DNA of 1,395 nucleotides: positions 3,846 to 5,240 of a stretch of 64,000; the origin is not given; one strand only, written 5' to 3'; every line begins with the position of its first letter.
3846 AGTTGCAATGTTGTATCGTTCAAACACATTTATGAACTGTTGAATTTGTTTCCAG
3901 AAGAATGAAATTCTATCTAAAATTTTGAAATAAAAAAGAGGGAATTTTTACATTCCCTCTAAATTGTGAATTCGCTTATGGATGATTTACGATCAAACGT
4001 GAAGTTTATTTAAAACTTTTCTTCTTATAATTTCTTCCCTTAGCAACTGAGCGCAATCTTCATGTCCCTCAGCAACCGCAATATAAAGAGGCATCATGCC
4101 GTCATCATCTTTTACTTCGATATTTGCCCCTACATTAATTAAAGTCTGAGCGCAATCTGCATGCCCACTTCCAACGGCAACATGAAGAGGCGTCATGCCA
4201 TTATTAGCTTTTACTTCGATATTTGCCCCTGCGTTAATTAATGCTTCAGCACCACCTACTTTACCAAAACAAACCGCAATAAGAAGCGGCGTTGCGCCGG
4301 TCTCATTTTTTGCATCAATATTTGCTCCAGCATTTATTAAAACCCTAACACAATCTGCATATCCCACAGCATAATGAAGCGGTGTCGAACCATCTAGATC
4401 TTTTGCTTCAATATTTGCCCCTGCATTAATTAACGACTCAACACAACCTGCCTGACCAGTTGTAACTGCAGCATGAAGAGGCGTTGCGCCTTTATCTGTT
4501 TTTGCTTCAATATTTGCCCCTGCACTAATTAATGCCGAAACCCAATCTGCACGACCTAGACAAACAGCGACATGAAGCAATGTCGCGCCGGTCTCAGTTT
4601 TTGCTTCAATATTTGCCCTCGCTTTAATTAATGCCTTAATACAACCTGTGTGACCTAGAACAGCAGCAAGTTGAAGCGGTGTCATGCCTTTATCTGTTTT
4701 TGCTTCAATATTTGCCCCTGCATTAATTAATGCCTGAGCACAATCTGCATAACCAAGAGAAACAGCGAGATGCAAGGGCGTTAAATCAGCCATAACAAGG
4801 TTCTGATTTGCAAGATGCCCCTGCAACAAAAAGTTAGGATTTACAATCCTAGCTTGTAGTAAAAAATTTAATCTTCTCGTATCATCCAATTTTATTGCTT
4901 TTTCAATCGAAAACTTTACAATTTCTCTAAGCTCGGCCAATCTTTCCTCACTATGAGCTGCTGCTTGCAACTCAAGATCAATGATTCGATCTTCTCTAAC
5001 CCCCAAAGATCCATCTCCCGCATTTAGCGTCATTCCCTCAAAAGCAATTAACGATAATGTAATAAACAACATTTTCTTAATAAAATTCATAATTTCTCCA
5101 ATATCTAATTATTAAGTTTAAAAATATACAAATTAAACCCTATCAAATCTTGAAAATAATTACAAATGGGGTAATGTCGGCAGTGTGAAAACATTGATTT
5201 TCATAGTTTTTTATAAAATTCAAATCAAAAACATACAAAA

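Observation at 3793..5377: Ankyrin cassette flanked by a direct duplicate of the radA 3' end whose differences are mostly synonymous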

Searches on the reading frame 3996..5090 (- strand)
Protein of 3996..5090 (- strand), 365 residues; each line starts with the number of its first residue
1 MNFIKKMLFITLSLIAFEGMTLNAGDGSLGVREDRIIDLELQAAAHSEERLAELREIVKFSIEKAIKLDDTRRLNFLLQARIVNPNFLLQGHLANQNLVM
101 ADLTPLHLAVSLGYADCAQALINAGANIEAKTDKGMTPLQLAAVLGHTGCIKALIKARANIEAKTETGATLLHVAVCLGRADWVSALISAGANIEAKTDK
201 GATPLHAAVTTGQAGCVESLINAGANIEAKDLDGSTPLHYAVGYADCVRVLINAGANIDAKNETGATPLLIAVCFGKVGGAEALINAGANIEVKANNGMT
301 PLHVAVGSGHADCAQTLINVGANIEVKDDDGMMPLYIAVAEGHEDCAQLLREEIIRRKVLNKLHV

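Call 37: find_encoding_contigs(protein=window:3996-5090:-, flank=10000, max_places=10)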
Protein window:3996-5090:- (365 aa): 12 contigs read that carry it; 1 place shown.
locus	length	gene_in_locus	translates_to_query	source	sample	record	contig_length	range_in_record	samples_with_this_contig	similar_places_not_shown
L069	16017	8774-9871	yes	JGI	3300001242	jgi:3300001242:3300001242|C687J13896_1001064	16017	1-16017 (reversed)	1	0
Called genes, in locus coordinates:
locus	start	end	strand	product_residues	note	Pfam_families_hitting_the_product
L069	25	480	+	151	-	PF00293:NUDIX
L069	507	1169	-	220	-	-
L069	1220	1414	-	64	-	PF04024:PspC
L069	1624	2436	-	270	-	PF13599:Pentapeptide_4 (weak), PF13576:Pentapeptide_3 (faint), PF00805:Pentapeptide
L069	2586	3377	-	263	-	PF01061:ABC2_membrane (weak)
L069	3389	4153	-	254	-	PF00005:ABC_tran, PF13304:AAA_21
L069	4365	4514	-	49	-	-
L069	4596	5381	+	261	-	PF12796:Ank_2, PF00023:Ank, PF13637:Ank_4 (weak), PF13857:Ank_5 (weak), PF00023:Ank, PF13637:Ank_4, PF12796:Ank_2 (weak), PF13637:Ank_4, +5 more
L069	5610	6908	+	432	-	-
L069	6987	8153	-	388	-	PF13173:AAA_14, PF13635:DUF4143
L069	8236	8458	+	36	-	-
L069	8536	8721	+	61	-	-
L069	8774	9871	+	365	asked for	-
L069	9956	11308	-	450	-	PF18073:Zn_ribbon_LapB, PF03796:DnaB_C, PF06745:ATPase, PF13481:AAA_25, PF23442:DUF7125 (weak), PF13173:AAA_14 (weak), PF20720:nSTAND3 (faint), PF13541:ChlI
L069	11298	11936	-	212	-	PF00265:TK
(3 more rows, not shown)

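Call 38: list_cluster_members(proteins=[P0001, P0121, window:3996-5090:-, window:6959-8254:-])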
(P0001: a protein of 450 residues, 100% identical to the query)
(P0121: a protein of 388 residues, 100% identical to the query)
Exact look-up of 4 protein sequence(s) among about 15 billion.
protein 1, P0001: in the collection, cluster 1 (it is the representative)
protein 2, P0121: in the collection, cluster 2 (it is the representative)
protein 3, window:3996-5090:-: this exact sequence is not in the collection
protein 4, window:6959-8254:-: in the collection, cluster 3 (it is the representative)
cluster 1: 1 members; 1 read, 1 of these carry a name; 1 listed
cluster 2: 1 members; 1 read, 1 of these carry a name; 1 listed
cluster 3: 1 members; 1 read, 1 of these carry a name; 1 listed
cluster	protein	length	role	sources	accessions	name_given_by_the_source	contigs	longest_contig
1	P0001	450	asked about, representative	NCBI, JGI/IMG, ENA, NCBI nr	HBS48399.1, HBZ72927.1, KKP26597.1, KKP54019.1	TPA: DNA repair protein RadA [Candidatus Dependentiae bacterium] | MAG: repair protein radA protein [candidate division TM6 bacterium GW2011_GWE2_31_21]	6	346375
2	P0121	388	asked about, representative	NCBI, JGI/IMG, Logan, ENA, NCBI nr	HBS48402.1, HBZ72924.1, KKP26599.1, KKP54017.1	TPA: AAA family ATPase [Candidatus Dependentiae bacterium] | MAG: hypothetical protein UR14_C0001G0103 [candidate division TM6 bacterium ...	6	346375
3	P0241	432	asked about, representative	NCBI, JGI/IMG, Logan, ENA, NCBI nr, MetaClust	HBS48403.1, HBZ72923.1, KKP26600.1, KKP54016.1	TPA: hypothetical protein DEO28_00190 [Candidatus Dependentiae bacterium] | MAG: hypothetical protein UR14_C0001G0104 [candidate division TM6 bacterium ... | status=active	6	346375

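Call 46: search_protein_families(library=pfam, proteins=[window:3996-5090:-], max_evalue=0.01)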
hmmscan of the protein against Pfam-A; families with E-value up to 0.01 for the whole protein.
window:3996-5090:- (365 aa): 5 families
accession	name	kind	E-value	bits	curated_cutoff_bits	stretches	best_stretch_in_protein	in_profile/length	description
PF00023.36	Ank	-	7.7e-58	189.6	21.1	6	233-262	1-32/33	Ankyrin repeat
PF12796.13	Ank_2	-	1.7e-50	170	27.3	4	269-352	1-81/90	Ankyrin repeats (3 copies)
PF13637.12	Ank_4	-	4.3e-39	132.1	22.7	6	308-350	7-49/50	Ankyrin repeats (many copies)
PF13857.12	Ank_5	-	1.3e-30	105.5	27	4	187-241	1-56/56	Ankyrin repeats (many copies)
PF13606.12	Ank_3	-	7.2e-30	99.7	22.3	2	297-325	1-29/30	Ankyrin repeat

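Call 79: search_protein_families(library=padloc, proteins=[window:3996-5090:-], max_evalue=0.001)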
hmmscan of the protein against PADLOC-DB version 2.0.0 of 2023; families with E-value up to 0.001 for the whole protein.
window:3996-5090:- (365 aa): 3 families
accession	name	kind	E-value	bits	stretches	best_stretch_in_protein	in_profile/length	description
PDLC04783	PDC-M72A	-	2.6e-42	143.5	3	139-271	234-368/392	-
PDLC02908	Ankyrin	-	4.2e-33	112.6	4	134-239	735-841/880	-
PDLC02203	MzaA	-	2.3e-06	24.1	0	243-301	22-80/683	-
